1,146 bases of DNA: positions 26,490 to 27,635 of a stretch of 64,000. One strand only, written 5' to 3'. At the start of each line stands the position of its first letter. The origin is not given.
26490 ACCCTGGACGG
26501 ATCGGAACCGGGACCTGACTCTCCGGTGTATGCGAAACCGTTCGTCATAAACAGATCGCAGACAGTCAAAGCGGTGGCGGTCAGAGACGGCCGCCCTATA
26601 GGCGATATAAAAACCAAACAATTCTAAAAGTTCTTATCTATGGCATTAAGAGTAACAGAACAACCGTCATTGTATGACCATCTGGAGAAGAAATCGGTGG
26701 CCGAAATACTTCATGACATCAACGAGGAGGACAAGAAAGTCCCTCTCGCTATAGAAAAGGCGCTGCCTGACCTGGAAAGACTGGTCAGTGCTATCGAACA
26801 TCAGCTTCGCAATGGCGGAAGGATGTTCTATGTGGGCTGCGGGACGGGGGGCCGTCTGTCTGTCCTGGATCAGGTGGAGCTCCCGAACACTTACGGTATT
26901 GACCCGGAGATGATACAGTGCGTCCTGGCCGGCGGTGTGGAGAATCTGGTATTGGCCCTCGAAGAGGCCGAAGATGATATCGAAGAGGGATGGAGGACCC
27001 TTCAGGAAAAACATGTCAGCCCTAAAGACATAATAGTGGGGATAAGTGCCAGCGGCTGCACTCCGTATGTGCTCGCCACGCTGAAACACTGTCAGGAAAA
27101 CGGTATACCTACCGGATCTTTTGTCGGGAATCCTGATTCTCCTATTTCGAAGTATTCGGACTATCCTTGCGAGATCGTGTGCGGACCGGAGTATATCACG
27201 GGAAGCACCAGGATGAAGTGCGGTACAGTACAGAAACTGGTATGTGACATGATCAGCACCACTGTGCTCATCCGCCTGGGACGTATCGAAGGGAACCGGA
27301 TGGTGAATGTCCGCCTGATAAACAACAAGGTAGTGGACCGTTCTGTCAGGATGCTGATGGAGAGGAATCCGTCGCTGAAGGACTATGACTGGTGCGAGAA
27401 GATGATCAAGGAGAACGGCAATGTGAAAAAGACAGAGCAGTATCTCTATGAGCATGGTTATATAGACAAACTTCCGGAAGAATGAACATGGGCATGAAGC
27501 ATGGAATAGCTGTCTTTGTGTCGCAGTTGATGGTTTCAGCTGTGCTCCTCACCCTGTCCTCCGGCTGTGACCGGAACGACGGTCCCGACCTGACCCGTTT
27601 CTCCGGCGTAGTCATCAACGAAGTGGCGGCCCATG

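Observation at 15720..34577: DeoR-linked SusC/SusD locus containing MurQ, a MurK-like kinase and a MurT-like permease: candidate peptidoglycan/muropeptide utilisation locus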

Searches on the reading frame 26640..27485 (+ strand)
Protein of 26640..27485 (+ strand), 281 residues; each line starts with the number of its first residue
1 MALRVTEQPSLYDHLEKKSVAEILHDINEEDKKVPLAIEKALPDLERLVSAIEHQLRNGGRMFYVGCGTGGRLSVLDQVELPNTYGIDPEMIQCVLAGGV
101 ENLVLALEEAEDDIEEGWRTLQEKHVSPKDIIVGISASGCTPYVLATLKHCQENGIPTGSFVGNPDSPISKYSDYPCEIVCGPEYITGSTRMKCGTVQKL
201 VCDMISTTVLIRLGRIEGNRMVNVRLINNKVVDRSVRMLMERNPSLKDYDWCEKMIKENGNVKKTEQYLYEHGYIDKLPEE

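Call 3: search_protein_families(library=pfam, proteins=[window:26640-27485:+])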
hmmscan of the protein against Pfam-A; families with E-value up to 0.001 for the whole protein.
window:26640-27485:+ (281 aa): 4 families
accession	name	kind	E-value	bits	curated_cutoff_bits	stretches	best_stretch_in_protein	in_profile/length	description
PF22645.1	GKRP_SIS_N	-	1.2e-15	57.6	27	1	48-151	5-112/113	Glucokinase regulatory protein N-terminal SIS domain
PF01380.27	SIS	-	3.4e-08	33.8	25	1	124-203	49-126/131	SIS domain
PF13580.11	SIS_2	-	1.4e-05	25.6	27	1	39-158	15-133/138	SIS domain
PF22198.1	GKRP_SIS_2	-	0.00048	20.4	27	1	47-102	9-64/191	Glucokinase regulatory protein, second SIS domain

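Call 4: search_protein_families(library=ncbifam, proteins=[window:26640-27485:+])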
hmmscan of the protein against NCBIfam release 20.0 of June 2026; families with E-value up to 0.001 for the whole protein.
window:26640-27485:+ (281 aa): 5 families
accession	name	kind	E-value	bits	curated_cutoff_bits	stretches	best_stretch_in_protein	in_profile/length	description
NF003915.0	PRK05441.1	subfamily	1.6e-88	296.6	168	1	6-263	9-265/300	N-acetylmuramic acid 6-phosphate etherase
NF009222.0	PRK12570.1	subfamily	9.4e-78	261.2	255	1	14-243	24-253/307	N-acetylmuramic acid 6-phosphate etherase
TIGR00274.1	TIGR00274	equivalog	8.1e-74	248.3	302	1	14-243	12-241/291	N-acetylmuramic acid 6-phosphate etherase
NF001484.0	PRK00331.1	subfamily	4.6e-07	28.6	381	1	122-220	327-423/601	isomerizing glutamine--fructose-6-phosphate transaminase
TIGR01135.1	glmS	equivalog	8.3e-05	21.3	418.05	1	122-221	332-429/607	glutamine--fructose-6-phosphate transaminase (isomerizing)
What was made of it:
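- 26640..27485 (+): MurQ-family (MurNAc-6-P etherase-like) SIS protein, cytoplasmic, PUL-type clade. NF003915 296.6 bits (cutoff 168) and NF009222 261.2 (cutoff 255), but equivalog TIGR00274 248.3 is below its cutoff of 302 (call 4).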

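Call 10: search_solved_structures(query=window:26640-27485:+, max_evalue=0.001, show_alignments=2)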
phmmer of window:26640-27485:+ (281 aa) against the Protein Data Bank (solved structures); distinct sequences matched with E-value up to 0.001: 9.
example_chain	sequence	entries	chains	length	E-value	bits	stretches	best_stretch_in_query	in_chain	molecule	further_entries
4s12_A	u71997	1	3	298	1.7e-57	198.1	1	13-243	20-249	N-acetylmuramic acid 6-phosphate etherase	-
4lzj_A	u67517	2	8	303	1.5e-55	191.7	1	9-244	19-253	N-acetylmuramic acid 6-phosphate etherase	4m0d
1nri_A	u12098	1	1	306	1.5e-55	191.6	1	9-244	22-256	Hypothetical protein HI0754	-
4lc9_A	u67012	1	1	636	9.4e-14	54.5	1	43-155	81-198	Glucokinase regulatory protein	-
4bb9_A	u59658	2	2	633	3.6e-13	52.6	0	47-155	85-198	GLUCOKINASE REGULATORY PROTEIN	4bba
4mqu_A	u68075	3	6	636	3.6e-13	52.6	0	47-155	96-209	Glucokinase regulatory protein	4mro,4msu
4ly9_A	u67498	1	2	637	3.7e-13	52.6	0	47-155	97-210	Glucokinase regulatory protein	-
4ohk_A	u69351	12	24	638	3.7e-13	52.6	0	47-155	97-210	Glucokinase regulatory protein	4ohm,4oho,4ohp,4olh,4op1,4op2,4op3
3w0l_B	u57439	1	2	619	1.8e-11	47.1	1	39-153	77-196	Glucokinase regulatory protein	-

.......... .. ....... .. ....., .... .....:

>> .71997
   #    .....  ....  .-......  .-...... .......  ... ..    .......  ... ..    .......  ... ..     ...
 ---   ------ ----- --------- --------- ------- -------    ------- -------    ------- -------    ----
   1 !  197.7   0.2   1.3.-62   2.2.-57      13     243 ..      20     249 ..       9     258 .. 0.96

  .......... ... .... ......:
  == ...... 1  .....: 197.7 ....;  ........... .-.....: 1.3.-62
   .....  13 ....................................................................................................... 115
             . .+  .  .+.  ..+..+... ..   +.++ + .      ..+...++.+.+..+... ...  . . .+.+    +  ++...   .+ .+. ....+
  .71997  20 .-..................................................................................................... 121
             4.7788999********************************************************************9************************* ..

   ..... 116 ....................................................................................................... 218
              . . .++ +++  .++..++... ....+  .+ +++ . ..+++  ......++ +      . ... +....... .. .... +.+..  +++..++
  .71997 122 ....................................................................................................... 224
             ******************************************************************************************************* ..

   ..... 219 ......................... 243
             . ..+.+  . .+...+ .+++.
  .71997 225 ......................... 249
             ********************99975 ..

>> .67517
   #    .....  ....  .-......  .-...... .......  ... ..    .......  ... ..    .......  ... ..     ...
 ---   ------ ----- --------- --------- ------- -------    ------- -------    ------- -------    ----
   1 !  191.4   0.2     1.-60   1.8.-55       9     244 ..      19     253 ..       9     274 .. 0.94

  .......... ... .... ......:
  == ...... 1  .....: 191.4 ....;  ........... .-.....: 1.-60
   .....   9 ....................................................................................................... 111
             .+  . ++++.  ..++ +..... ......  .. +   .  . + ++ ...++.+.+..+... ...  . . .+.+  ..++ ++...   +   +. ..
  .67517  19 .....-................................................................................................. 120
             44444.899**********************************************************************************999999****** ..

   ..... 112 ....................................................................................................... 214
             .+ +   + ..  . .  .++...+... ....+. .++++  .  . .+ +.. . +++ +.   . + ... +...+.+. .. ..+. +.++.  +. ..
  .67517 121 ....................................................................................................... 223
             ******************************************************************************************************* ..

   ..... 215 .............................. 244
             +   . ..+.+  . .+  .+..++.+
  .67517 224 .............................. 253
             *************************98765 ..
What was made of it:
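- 26640..27485 (+): 198 bits to 4S12 (call 10).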

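Call 20: find_related_loci(query=window:26640-27485:+, collection=genome_contigs, flank=10000)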
Query window:26640-27485:+ (281 aa) in genome_contigs; peptide patterns used: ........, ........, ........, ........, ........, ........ (x = any residue, [..] = any of these).
146 stretches matched a pattern; 58 encode a relative of the query (tblastn E <= 1e-3); 58 distinct loci.
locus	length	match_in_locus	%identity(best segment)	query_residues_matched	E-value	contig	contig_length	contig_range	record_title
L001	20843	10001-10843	100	1-281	0e+0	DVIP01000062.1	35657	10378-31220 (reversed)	MAG TPA_asm: Candidatus Cryptobacteroides intestinipullorum isolate 33258 MalCec4__C187206_L35657_SRR2134673, whole geno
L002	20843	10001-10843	100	1-281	0e+0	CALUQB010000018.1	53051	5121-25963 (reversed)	MAG: uncultured Bacteroidales bacterium isolate BRZ_RS__bin68 genome assembly, contig: BRZ_RS__NODE_660_length_53051_cov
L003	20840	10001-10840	96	2-281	0e+0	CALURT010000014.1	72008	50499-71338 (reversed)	MAG: uncultured Bacteroidales bacterium isolate BRZ_SS__bin24 genome assembly, contig: BRZ_SS__NODE_459_length_72008_cov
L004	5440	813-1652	95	2-281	0e+0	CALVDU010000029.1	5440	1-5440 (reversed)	MAG: uncultured Bacteroidales bacterium isolate E17__bin137 genome assembly, contig: E17__k127_5171269, whole genome sho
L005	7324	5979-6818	95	2-281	0e+0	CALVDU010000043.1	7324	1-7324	MAG: uncultured Bacteroidales bacterium isolate E17__bin137 genome assembly, contig: E17__k127_6621679, whole genome sho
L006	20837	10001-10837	89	2-280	1e-169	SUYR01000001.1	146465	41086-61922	MAG: Bacteroidales bacterium isolate SIG155 NODE_445_length_146465_cov_4.224747, whole genome shotgun sequence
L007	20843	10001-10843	89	1-281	2e-169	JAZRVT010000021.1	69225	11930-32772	MAG: Bacteroidales bacterium isolate T1900044953_TA20190006.MAGScoT_cleanbin_000014 SGB_3734_k141_1241463, whole genome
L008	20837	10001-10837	88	2-280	2e-168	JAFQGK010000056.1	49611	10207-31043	MAG: Bacteroidales bacterium isolate RGIG1796 Goat_Cecum-4__c716397, whole genome shotgun sequence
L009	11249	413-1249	88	2-280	1e-167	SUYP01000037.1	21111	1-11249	MAG: Bacteroidales bacterium isolate SIG153 NODE_11377_length_21111_cov_13.986561, whole genome shotgun sequence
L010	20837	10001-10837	88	2-280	7e-167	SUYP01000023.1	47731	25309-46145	MAG: Bacteroidales bacterium isolate SIG153 NODE_3627_length_47731_cov_14.322242, whole genome shotgun sequence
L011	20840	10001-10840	86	1-280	1e-165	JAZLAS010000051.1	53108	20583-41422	MAG: Candidatus Cryptobacteroides sp. isolate T1900045073_TC20190067.MAGScoT_cleanbin_000032 SGB_4625_k141_772758, whole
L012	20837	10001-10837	86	2-280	9e-164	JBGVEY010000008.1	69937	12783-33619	MAG: Candidatus Cryptobacteroides sp. isolate fecal_MAG_402 fecal_MAG_402_contig_0008, whole genome shotgun sequence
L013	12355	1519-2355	86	1-279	2e-163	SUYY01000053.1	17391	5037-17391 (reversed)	MAG: Bacteroidales bacterium isolate SIG162 NODE_58827_length_17391_cov_3.354205, whole genome shotgun sequence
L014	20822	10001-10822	81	2-275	1e-154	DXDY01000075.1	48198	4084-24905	MAG TPA_asm: Candidatus Alistipes cottocaccae isolate ChiBcec16-1783 ChiBcec16__C152658_L48198_SAMN08010103, whole genom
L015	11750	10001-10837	76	1-279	4e-147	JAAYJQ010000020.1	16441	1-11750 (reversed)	MAG: Bacteroidales bacterium isolate AS10tlH2TH_304 318431_AS10, whole genome shotgun sequence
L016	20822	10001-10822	80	1-273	4e-147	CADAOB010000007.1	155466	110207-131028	MAG: uncultured Bacteroidia bacterium isolate RUG13471 genome assembly, contig: RUG13471_asm_7, whole genome shotgun seq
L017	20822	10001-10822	79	1-273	9e-147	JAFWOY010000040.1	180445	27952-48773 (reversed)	MAG: Bacteroidales bacterium isolate RGIG5938 Sheep_Omasum-1__c860565, whole genome shotgun sequence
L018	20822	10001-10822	79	1-273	4e-146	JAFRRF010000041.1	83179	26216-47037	MAG: Bacteroidales bacterium isolate RGIG2727 Goat_Omasum-4__c445327, whole genome shotgun sequence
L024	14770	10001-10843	76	1-281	1e-143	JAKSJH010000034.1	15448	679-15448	MAG: Bacteroidales bacterium isolate Horse_feces42 MAG042_34, whole genome shotgun sequence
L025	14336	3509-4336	74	3-278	5e-141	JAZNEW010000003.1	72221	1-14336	MAG: Candidatus Egerieisoma sp. isolate T1900044717_TS20190183.MAGScoT_cleanbin_000013 SGB_1888_k141_949219, whole genom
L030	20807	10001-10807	73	1-269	1e-135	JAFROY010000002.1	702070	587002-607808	MAG: Bacteroidales bacterium isolate RGIG2668 Goat_Omasum-2__c948, whole genome shotgun sequence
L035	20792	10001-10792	66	1-265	2e-116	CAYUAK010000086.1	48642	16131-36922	MAG TPA_asm: uncultured Tannerella sp. isolate SRP098377_co2_229 genome assembly, contig: k141_5685315, whole genome sho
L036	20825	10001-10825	74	1-275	6e-139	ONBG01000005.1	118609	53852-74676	uncultured Prevotella sp. isolate RUG143 genome assembly, contig: scaffold_63, whole genome shotgun sequence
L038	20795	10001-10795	65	4-269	1e-117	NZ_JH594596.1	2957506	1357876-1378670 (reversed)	Odoribacter laneus YIT 12061 supercont1.1, whole genome shotgun sequence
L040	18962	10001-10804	58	3-271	2e-104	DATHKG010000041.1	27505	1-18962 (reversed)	MAG TPA_asm: Flavitalea sp. isolate SMAG_U12574 k141_352549, whole genome shotgun sequence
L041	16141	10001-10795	60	4-269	4e-103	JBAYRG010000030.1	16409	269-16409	MAG: Proteiniphilum sp. isolate SO_2016_LW2_37 scaffold06834_LW138R_2016, whole genome shotgun sequence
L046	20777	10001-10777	51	3-263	2e-90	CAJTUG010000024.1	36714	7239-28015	MAG TPA_asm: uncultured Muribaculaceae bacterium isolate MGBC108027 genome assembly, contig: MGBC108027.24, whole genome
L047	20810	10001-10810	49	3-274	2e-89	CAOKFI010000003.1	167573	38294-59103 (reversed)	MAG TPA_asm: uncultured Porphyromonadaceae bacterium isolate SRR15730532_bin.50_metawrap_v1.3_MAG genome assembly, conti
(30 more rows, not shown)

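Call 32: search_protein_families(library=pfam, proteins=[L047:7923-9098:+, L047:5105-7900:+, L047:3836-5074:+, L047:1896-3812:+, L046:7885-9090:+, L046:5032-7836:+, L046:3782-5011:+, L047:11588-12841:+], max_evalue=0.001)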
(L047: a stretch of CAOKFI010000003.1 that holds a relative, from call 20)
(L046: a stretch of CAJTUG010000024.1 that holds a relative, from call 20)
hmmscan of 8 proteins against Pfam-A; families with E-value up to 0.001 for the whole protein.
L047:7923-9098:+ (391 aa): 2 families
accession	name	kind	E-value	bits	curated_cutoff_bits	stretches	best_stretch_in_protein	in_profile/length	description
PF07786.18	HGSNAT_cat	-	1.4e-06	28.4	22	1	12-244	1-193/222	Heparan-alpha-glucosaminide N-acetyltransferase, catalytic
PF16401.11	DUF5009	-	5.7e-05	23.1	25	1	47-187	47-182/260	Domain of unknown function (DUF5009)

L047:5105-7900:+ (931 aa): 7 families
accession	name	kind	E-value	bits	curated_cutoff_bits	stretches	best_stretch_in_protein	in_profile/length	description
PF02913.24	FAD-oxidase_C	-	6.4e-46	157.5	21.2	1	271-506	6-247/248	FAD linked oxidases, C-terminal domain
PF01565.28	FAD_binding_4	-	3.7e-32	111.3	26.4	1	42-178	1-138/139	FAD binding domain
PF13183.11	Fer4_8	-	7.1e-08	33.3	27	1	529-603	2-68/68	4Fe-4S dicluster domain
PF13534.11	Fer4_17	-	1.5e-05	25.9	22.2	1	531-604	1-61/61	4Fe-4S dicluster domain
PF02754.22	CCG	-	2.1e-05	25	20.6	0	827-889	1-66/85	Cysteine-rich domain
PF12838.12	Fer4_7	-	0.00017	22.4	27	1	531-603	1-52/52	4Fe-4S dicluster domain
PF13237.11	Fer4_10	-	0.00095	19.5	25.5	0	586-606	6-22/53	4Fe-4S dicluster domain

L047:3836-5074:+ (412 aa): 2 families
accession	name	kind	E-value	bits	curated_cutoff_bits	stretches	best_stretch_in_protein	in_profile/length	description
PF07075.17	NamZ_N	-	5.8e-85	284.2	26.9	1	44-249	1-202/203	Exo-beta-N-acetylmuramidase NamZ, N-terminal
PF20732.2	NamZ_C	-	1.5e-36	126.9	25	1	253-411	1-152/152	Exo-beta-N-acetylmuramidase NamZ, C-terminal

L047:1896-3812:+ (638 aa): 2 families
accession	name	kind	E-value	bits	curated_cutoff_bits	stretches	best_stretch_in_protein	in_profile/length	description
PF07690.21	MFS_1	-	2.5e-13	50.1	33.4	3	470-630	22-177/347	Major Facilitator Superfamily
PF03092.22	BT1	-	0.00014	21.1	22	1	24-129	6-115/432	BT1 family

L046:7885-9090:+ (401 aa): 0 families

L046:5032-7836:+ (934 aa): 6 families
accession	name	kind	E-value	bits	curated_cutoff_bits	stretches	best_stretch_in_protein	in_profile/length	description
PF02913.24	FAD-oxidase_C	-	3.9e-51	174.6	21.2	1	269-510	1-247/248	FAD linked oxidases, C-terminal domain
PF01565.28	FAD_binding_4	-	6.9e-29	100.8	26.4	1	44-181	1-138/139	FAD binding domain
PF13183.11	Fer4_8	-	4.3e-06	27.6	27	1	533-607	2-68/68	4Fe-4S dicluster domain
PF02754.22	CCG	-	1.5e-05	25.4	20.6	0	703-796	2-82/85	Cysteine-rich domain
PF13534.11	Fer4_17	-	5.1e-05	24.2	22.2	1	535-608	1-61/61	4Fe-4S dicluster domain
PF12838.12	Fer4_7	-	0.0001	23.1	27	1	535-606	1-51/52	4Fe-4S dicluster domain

L046:3782-5011:+ (409 aa): 2 families
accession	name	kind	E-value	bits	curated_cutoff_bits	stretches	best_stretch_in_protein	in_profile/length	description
PF07075.17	NamZ_N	-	1.7e-84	282.7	26.9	1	41-246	1-202/203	Exo-beta-N-acetylmuramidase NamZ, N-terminal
PF20732.2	NamZ_C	-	2.9e-40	138.9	25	1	251-408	2-152/152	Exo-beta-N-acetylmuramidase NamZ, C-terminal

L047:11588-12841:+ (417 aa): 7 families
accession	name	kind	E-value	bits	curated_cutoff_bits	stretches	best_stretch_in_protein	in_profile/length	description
PF13740.12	ACT_6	-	1.4e-25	89.4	23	1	9-83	1-75/76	ACT domain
PF12710.13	HAD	-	3.7e-22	80.1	27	1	200-366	2-188/189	haloacid dehalogenase-like hydrolase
PF00702.32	Hydrolase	-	3.7e-22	80.1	26.4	1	197-370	2-191/191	haloacid dehalogenase-like hydrolase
PF08282.18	Hydrolase_3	-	3.1e-11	43.9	20.9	1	332-401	185-255/255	haloacid dehalogenase-like hydrolase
PF21086.3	ACT_PSP_2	-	1.9e-08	34.7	24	1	104-186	4-76/77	ACT domain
PF01842.31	ACT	-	4.1e-06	26.9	27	0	12-54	2-42/66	ACT domain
PF06888.18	Put_Phosphatase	-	0.0009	19.2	27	0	198-307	2-113/234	Putative Phosphatase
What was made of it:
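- On NamZ / GH171 exo-beta-N-acetylmuramidase: Present in the murTKQ-type loci L046 and L047 (call 32).
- Canonical recycling sets (AmpG, NamZ, MurT, MurK, MurQ) exist as a separate locus type in Bacteroidota (call 32).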
